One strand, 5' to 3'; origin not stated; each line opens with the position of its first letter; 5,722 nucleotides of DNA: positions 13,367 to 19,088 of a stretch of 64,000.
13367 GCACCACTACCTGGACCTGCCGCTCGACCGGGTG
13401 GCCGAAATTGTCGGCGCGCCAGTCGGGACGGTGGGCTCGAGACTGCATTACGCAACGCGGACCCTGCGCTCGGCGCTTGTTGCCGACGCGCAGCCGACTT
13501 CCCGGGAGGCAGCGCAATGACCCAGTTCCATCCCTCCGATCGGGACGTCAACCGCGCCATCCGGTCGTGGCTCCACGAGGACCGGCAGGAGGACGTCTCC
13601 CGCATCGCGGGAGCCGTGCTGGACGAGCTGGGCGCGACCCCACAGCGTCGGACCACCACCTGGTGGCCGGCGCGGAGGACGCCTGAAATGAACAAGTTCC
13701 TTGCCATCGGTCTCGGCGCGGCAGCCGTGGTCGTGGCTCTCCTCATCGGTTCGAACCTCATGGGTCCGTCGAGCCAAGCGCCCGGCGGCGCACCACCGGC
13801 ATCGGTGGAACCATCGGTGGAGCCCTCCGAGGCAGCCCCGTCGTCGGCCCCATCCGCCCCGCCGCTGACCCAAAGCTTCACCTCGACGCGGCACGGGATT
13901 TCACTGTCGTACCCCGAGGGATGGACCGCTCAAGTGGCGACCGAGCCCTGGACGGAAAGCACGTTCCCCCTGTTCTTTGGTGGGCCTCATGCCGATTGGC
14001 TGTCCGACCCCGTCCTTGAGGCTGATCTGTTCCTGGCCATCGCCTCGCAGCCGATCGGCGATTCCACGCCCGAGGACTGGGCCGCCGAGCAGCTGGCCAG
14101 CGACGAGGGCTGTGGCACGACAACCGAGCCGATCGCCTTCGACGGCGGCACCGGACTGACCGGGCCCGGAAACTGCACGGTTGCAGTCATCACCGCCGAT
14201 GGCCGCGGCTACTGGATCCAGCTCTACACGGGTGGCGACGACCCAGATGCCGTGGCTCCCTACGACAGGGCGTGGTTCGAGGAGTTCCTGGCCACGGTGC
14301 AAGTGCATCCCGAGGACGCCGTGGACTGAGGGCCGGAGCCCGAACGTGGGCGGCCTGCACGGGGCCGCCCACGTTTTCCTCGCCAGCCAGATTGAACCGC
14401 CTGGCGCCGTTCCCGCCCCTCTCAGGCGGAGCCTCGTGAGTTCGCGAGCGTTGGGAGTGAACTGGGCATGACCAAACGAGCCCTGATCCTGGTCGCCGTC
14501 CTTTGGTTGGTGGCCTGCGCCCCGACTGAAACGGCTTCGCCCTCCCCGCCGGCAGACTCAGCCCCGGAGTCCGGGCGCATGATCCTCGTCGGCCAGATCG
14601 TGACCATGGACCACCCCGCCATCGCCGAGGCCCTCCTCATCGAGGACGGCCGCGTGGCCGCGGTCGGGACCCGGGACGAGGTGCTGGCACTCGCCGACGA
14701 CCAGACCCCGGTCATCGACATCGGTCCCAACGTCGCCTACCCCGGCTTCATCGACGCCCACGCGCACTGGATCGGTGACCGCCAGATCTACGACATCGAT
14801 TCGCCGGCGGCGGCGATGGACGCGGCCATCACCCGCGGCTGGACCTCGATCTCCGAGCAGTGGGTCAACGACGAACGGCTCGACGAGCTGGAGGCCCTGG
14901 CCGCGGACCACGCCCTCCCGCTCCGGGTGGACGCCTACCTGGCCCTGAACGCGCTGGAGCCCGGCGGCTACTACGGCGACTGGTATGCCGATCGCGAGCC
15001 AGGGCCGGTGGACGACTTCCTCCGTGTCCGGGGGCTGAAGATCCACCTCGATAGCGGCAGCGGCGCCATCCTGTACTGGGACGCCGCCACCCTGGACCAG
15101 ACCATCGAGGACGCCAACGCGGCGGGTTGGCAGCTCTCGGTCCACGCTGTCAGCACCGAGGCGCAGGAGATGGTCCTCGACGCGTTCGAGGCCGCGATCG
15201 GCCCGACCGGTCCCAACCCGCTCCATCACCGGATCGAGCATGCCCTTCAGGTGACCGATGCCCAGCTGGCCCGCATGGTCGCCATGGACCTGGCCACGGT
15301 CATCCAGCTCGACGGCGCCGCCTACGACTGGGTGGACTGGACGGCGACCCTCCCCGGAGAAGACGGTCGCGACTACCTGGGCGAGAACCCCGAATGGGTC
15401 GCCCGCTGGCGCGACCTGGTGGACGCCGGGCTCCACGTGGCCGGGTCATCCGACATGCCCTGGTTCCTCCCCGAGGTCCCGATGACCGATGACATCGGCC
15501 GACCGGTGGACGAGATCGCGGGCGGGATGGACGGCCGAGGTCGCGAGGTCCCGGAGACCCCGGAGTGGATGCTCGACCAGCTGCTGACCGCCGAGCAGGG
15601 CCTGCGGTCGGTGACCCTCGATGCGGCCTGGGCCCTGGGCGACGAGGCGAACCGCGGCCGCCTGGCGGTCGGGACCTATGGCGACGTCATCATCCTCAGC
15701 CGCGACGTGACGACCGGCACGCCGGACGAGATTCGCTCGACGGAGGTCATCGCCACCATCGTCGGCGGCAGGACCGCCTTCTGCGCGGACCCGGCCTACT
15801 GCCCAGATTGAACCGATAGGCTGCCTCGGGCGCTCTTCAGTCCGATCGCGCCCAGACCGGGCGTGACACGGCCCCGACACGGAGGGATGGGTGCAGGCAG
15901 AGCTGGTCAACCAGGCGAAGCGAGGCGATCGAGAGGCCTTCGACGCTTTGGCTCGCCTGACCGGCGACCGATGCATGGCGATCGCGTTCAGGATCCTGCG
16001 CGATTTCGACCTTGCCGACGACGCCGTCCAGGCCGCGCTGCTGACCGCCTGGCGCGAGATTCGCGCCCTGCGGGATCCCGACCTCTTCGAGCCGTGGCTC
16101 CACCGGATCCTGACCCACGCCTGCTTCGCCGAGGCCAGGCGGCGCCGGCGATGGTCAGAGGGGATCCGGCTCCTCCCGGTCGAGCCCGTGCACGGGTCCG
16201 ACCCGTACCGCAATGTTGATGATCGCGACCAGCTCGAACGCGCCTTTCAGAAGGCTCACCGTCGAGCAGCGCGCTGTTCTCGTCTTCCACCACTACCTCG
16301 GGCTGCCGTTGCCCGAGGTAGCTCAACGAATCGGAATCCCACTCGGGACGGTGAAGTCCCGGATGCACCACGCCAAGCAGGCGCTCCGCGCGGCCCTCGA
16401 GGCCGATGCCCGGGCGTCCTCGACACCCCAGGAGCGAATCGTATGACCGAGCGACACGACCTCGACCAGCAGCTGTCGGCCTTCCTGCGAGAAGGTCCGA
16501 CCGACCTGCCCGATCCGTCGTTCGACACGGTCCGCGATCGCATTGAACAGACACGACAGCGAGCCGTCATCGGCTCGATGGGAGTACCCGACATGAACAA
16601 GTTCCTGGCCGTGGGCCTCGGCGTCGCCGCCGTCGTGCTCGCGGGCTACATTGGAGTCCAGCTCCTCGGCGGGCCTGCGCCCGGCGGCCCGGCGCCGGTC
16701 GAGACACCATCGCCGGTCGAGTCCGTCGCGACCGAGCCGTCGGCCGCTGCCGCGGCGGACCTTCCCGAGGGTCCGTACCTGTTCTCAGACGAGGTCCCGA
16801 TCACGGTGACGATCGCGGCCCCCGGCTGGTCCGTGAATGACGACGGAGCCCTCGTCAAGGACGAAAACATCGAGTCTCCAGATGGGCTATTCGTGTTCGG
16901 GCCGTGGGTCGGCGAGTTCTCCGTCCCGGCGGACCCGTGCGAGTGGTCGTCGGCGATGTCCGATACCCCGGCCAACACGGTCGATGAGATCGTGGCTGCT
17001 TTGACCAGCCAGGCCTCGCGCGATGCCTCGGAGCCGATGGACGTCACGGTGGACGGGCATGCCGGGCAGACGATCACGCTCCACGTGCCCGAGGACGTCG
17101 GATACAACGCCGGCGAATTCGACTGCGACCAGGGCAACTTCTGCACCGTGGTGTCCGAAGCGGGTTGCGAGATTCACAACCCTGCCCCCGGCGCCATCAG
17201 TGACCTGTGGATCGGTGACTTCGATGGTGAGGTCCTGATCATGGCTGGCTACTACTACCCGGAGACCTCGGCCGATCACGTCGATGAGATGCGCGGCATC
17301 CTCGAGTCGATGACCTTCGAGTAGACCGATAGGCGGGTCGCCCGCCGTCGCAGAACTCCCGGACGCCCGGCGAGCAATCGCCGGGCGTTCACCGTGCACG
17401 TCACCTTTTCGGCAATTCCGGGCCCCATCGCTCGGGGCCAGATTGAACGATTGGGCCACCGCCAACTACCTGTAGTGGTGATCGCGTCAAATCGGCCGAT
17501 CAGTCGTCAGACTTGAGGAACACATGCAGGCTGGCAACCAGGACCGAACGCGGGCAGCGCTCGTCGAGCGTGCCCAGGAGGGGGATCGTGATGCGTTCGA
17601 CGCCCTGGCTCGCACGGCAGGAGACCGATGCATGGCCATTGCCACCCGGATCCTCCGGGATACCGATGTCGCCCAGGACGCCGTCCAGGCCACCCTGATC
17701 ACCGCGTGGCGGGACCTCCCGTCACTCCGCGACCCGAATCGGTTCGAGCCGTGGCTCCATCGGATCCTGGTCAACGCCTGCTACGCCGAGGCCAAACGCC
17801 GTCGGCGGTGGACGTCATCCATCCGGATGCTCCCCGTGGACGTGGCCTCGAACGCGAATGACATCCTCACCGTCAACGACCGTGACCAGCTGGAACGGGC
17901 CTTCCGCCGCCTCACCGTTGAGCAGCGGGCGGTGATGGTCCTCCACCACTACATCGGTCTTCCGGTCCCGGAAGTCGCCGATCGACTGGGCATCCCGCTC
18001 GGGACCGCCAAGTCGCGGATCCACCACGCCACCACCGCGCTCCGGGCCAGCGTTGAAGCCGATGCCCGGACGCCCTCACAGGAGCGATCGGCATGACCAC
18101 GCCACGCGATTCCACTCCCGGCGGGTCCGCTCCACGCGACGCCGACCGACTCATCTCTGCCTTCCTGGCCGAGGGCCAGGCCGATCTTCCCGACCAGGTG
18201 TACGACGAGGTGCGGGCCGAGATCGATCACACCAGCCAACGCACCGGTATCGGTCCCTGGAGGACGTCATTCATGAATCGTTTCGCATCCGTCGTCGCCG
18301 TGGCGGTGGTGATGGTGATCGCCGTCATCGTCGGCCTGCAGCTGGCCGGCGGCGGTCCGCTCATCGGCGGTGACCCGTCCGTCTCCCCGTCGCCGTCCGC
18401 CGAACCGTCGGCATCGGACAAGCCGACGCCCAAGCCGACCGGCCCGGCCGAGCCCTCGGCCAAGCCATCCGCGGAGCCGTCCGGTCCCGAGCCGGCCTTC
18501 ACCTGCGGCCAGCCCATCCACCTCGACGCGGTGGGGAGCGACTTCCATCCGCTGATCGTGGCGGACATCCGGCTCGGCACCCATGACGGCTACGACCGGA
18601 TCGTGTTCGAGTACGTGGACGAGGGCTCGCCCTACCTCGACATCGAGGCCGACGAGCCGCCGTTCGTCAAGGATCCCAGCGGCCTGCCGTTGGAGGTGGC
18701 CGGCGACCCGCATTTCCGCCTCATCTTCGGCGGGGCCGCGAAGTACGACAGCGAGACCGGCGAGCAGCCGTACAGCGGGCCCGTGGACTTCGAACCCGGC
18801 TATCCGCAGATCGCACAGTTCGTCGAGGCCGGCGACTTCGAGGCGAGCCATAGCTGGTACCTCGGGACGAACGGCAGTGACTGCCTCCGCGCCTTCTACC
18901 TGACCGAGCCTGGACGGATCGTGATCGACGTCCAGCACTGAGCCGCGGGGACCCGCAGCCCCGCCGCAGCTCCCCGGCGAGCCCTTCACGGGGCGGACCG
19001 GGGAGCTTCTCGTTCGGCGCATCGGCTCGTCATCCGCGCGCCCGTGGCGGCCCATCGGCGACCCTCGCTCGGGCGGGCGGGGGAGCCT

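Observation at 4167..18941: Array of six co-oriented, translationally coupled ECF sigma / single-pass membrane partner modules in about 15 kb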

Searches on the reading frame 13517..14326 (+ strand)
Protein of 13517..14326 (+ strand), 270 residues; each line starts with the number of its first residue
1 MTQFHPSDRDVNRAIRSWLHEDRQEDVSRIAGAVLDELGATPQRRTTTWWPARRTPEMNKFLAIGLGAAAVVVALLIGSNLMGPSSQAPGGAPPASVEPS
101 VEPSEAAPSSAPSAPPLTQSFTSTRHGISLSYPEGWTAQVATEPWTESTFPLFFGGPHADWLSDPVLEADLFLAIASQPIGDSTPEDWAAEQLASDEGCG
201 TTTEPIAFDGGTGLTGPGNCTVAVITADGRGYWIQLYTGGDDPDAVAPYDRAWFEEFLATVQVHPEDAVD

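Call 7: search_protein_families(library=pfam, max_evalue=0.1, proteins=[window:13517-14326:+])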
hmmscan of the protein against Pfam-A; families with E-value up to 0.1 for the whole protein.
seq(270 aa): 0 families

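Call 8: search_protein_families(library=ncbifam, max_evalue=0.1, proteins=[window:13517-14326:+])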
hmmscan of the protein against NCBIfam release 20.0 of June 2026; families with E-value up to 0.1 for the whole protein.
seq(270 aa): 2 families
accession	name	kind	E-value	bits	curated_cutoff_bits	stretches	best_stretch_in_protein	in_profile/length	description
TIGR03931.1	T7SS_Rv3446c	hypoth_equivalog_domain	0.00063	20.1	47.6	1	66-143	4-80/194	type VII secretion-associated protein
NF038083.1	CU044_5270_fam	subfamily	0.0043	16.9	100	1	35-106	13-75/284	CU044_5270 family protein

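Call 65: find_homologous_proteins(query=window:13517-14326:+, max_evalue=0.00001)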
Query seq(270 aa) (270 aa): 1062 proteins with E <= 0.00001 among 8000 candidates; the best 120 are listed.
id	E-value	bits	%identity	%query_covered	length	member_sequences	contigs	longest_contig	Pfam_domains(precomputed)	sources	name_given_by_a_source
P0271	7.5e-179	611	100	100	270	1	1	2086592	-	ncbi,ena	-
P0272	4.4e-139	480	54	97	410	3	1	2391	-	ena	-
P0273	1.2e-131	456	75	58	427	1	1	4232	-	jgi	jgi:hypothetical protein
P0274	4.1e-126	438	50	100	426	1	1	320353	-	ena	-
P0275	2.2e-122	426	62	77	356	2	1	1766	-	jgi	-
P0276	3.3e-121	422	70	100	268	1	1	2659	-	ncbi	-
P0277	1.4e-118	413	50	95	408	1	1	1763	-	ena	-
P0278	4.7e-116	405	47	97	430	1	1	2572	-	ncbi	-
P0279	7.7e-116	404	68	100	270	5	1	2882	-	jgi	jgi:hypothetical protein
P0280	3.4e-115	402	47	97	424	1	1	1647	-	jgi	jgi:hypothetical protein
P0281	1.1e-112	394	67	100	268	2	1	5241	-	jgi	-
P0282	3.9e-112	392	68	100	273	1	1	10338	-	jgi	jgi:hypothetical protein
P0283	7.1e-111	388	68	100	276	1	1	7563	-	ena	-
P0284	7.4e-110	385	67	100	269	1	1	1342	-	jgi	jgi:hypothetical protein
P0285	4.1e-109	382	67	100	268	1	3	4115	-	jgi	jgi:hypothetical protein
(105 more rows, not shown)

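Call 73: predict_structure(alignment_id=A7)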
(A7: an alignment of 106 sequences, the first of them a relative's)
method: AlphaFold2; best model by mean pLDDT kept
length: 270 residues; sequences in the alignment: 106
mean_pLDDT: 79.7   pTM: 0.60
mean pLDDT of the five models: 79.7, 78.6, 78.1, 77.9, 76.0
residues with pLDDT >= 90: 149; 70-90: 32; 50-70: 52; < 50: 37
segments of 3 or more residues with pLDDT < 50: 1-3, 43-59, 83-88, 90-92, 94-97, 99-101
pLDDT, mean of each block of 10 residues (from residue 1): 60 75 66 66 44 46 56 64 46 46 58 93 98 98 95 96 97 98 96 96 90 93 97 96 93 96 96
secondary structure, 60 per line:
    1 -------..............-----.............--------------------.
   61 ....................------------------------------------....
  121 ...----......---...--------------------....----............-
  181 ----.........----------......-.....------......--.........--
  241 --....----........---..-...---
elements in order: H8-21 H27-39 H60-80 E117-123 E128-133 E137-139 E160-163 E171-179 H185-193 E204-209 E211-215 E222-227 E230-238 H243-246 H251-258

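Call 76: fold_search(model_id=the predicted structure, library=pdb)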
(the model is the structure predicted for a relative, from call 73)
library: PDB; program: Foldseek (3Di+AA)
matches with E <= 10: 770; with E <= 0.001: 8
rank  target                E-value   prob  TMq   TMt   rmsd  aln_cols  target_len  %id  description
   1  2lnj_MODEL_1_A        2.3e-06  1.00  0.33  0.50   6.7       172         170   17  Solution Structure of Cyanobacterial PsbP (CyanoP) from Synechocystis sp. PCC 6803 (released 2012-06-06)
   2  2xb3                  2.0e-05  1.00  0.35  0.57   6.1       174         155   11  The Structure of Cyanobacterial PsbP (released 2010-08-25)
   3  9grx_0                4.0e-05  1.00  0.35  0.55   6.4       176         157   15  NDH-PSI-LHCI supercomplex from S. oleracea (released 2025-02-12)
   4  8z9d_P                1.3e-04  1.00  0.33  0.45  11.6       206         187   16  cryo-EM structure of PSII-LHCII megacomplex from spinach (released 2024-11-13)
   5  3jcu_P                3.9e-04  1.00  0.31  0.45   8.4       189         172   18  Cryo-EM structure of spinach PSII-LHCII supercomplex at 3.2 Angstrom resolution (released 2016-05-25)
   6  2vu4                  4.7e-04  1.00  0.32  0.53   5.1       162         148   17  Structure of PsbP protein from Spinacia oleracea at 1.98 A resolution (released 2009-07-21)
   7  4rth_A                5.3e-04  1.00  0.33  0.51   7.2       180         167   14  The crystal structure of PsbP from Zea mays (released 2015-03-11)
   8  4rth_B                9.6e-04  1.00  0.32  0.48   5.7       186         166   14  The crystal structure of PsbP from Zea mays (released 2015-03-11)
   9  9gnw_P                1.9e-03  1.00  0.32  0.44   6.9       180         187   14  Universal PSII assembly intermediate (released 2025-09-17)
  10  9i4t_P                2.0e-03  0.99  0.30  0.44   7.7       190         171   15  Photosystem II from Arabidopsis thaliana (released 2026-03-25)
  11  5xnl_P                4.6e-03  0.99  0.34  0.46   7.2       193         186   13  Structure of stacked C2S2M2-type PSII-LHCII supercomplex from Pisum sativum (released 2017-09-20)
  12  6kac_P                5.8e-03  0.99  0.32  0.44  12.6       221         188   11  Cryo-EM structure of the C2S2-type PSII-LHCII supercomplex from Chlamydomonas reihardtii (released 2019-10-23)
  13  6e8a_B                5.0e-02  0.72  0.26  0.44  11.8       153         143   16  Crystal structure of DcrB from Salmonella enterica at 1.92 Angstroms resolution (released 2018-10-31)
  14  9ngo_H                6.4e-02  0.85  0.18  0.27   8.2        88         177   15  CRYO-EM STRUCTURE OF HUMAN U7 SNRNP WITH METHYLATED noncleavable H2A* SUBSTRATE PRE-MRNA (FOCUS MAP) (released 2026-01-21)
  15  9nh6_H                6.4e-02  0.85  0.18  0.09   8.2        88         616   15  CRYO-EM STRUCTURE OF HUMAN U7 SNRNP WITH METHYLATED noncleavable H2A* SUBSTRATE PRE-MRNA (COMPOSITE MAP) (released 2026-01-21)
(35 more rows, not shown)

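Call 85: search_protein_families(library=ncbifam, alignment_id=A7, max_evalue=0.01)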
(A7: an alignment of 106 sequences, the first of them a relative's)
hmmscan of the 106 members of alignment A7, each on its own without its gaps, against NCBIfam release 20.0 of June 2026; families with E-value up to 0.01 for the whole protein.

A. member 1, P0271 (270 aa): 2 families
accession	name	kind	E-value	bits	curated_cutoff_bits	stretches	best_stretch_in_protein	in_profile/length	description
TIGR03931.1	T7SS_Rv3446c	hypoth_equivalog_domain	0.00063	20.1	47.6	1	66-143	4-80/194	type VII secretion-associated protein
NF038083.1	CU044_5270_fam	subfamily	0.0043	16.9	100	1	35-106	13-75/284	CU044_5270 family protein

B. families by the number of members that match (of 106 scanned): 7 families
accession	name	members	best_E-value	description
TIGR03931.1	T7SS_Rv3446c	81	6.5e-06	type VII secretion-associated protein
NF038083.1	CU044_5270_fam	33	0.00057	CU044_5270 family protein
NF052375.1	antisigma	4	0.0036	anti-sigma factor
NF033186.1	internalin_K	2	0.0021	class 1 internalin InlK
NF033845.1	MSCRAMM_ClfB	1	0.00031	MSCRAMM family adhesin clumping factor ClfB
NF052429.1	LpqS_Mycobact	1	0.0029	putative copper homeostasis (lipo)protein LpqS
NF040946.1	PSII_PsbP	1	0.0087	photosystem II reaction center PsbP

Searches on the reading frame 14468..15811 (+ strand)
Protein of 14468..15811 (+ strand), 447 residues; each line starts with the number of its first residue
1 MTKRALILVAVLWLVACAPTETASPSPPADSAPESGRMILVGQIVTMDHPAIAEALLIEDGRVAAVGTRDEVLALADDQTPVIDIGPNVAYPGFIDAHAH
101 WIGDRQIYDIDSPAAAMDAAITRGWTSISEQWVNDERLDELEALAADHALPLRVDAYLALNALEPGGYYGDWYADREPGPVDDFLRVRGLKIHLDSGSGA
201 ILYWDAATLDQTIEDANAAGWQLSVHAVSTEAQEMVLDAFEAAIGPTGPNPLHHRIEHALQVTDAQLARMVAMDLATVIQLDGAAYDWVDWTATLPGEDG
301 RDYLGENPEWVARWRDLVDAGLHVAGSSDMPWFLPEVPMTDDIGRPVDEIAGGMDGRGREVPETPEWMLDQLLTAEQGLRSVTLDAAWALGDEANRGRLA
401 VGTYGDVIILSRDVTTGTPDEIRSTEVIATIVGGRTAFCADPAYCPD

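Call 11: search_protein_families(library=pfam, max_evalue=0.01, proteins=[window:14468-15811:+])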
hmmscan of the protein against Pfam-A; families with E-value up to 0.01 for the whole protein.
window:14468-15811:+ (447 aa): 3 families
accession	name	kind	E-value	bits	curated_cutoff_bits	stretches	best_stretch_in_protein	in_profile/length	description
PF07969.17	Amidohydro_3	-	8.3e-32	111.7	29.7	2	114-437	162-471/472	Amidohydrolase family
PF01979.26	Amidohydro_1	-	1.3e-07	31.7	25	1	207-436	135-344/345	Amidohydrolase family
PF22039.1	HUTI_composite_bact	-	5.1e-05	23.2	25.5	1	55-74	2-21/26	Imidazolonepropionase-like composite domain, bacteria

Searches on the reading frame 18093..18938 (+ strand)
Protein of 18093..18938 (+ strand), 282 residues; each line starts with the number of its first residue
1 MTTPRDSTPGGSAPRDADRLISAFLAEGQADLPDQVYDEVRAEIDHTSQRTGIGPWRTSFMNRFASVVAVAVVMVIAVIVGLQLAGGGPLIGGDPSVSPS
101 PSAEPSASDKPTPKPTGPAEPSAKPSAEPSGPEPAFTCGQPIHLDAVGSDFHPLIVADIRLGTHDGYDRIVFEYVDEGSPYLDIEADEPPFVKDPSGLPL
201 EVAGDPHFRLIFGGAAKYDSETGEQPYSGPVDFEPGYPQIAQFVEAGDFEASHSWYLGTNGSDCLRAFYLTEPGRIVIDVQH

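Call 7: search_protein_families(library=pfam, max_evalue=0.1, proteins=[window:18093-18938:+])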
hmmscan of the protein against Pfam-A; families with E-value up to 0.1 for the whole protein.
seq(282 aa): 1 family
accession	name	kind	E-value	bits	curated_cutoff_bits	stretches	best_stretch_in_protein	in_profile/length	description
PF24837.1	AMIN-like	-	7.1e-26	91.3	27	1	155-282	2-129/129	AMIN-like domain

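Call 8: search_protein_families(library=ncbifam, max_evalue=0.1, proteins=[window:18093-18938:+])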
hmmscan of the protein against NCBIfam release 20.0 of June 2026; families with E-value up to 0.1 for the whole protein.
seq(282 aa): 0 families
